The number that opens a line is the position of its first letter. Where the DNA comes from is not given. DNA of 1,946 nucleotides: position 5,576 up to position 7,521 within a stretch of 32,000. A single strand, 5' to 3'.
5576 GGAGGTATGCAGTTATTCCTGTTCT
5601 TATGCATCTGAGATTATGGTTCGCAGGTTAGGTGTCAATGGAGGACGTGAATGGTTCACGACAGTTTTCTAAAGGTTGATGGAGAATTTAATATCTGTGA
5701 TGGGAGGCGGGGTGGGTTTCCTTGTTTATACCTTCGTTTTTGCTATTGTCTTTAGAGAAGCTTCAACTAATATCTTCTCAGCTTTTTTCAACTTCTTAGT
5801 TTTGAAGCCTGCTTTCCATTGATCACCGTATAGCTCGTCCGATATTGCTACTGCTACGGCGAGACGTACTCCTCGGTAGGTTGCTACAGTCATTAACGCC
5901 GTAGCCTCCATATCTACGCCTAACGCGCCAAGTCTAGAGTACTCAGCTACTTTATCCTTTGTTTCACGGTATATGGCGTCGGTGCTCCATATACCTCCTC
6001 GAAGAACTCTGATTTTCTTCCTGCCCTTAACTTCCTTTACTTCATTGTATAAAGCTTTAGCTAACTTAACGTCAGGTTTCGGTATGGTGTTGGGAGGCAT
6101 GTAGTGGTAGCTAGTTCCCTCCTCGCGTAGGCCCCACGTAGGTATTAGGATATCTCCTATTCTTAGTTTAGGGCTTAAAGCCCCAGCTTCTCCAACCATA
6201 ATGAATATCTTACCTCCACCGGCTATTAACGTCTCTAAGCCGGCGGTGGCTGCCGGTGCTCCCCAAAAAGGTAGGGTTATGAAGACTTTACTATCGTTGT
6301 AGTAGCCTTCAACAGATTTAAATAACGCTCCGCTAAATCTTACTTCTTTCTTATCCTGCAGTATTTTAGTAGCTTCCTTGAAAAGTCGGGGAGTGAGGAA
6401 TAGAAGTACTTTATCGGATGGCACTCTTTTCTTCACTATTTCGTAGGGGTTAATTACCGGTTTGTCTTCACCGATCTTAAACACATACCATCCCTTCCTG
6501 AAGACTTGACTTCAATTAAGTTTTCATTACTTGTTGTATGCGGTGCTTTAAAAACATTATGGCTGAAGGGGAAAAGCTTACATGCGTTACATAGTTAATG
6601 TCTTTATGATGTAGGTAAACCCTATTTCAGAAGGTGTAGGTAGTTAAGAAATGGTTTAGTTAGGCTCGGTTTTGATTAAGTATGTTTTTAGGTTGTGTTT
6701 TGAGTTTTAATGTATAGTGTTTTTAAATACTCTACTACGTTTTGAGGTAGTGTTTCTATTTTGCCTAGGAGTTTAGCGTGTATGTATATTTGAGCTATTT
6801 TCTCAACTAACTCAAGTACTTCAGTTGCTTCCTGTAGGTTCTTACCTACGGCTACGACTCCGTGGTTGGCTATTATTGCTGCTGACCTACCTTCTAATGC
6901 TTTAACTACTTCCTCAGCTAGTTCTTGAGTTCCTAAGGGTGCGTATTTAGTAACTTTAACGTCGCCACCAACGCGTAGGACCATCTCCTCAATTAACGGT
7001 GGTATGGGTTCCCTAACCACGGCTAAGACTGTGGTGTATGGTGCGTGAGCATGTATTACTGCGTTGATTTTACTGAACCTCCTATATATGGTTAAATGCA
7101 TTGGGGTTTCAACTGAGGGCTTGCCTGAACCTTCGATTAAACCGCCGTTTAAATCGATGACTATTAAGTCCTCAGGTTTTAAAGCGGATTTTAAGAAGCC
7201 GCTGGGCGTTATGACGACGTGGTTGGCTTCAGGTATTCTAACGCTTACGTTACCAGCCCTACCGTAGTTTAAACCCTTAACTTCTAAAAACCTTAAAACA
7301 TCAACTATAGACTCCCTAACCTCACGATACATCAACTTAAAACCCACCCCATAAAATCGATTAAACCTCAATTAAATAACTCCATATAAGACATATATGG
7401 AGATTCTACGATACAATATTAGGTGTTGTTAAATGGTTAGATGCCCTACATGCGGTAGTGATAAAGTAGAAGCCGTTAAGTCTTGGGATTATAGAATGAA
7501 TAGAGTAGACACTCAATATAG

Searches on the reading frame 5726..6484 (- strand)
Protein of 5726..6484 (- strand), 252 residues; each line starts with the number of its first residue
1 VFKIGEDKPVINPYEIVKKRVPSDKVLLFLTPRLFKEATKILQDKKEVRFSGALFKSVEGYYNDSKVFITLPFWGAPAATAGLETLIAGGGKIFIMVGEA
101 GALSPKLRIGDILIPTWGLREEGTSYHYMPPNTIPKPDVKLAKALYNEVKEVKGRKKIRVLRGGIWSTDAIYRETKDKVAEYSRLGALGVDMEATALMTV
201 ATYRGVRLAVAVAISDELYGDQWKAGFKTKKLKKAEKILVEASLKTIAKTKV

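Call 21: search_protein_families(library=pfam, proteins=[window:5726-6484:-], max_evalue=0.01)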
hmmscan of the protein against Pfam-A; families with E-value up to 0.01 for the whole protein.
window:5726-6484:- (252 aa): 1 family
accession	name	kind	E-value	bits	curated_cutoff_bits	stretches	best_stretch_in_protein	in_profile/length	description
PF01048.26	PNP_UDP_1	-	1.5e-30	106.8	25.1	1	43-237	20-225/233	Phosphorylase superfamily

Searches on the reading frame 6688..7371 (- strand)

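Call 21: search_protein_families(library=pfam, proteins=[window:6688-7371:-], max_evalue=0.01)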
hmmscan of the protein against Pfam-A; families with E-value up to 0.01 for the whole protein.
window:6688-7371:- (227 aa): 1 family
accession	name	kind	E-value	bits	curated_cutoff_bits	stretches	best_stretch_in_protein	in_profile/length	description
PF00596.27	Aldolase_II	-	1.9e-52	178.3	22.2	1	21-197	2-183/183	Class II Aldolase and Adducin N-terminal domain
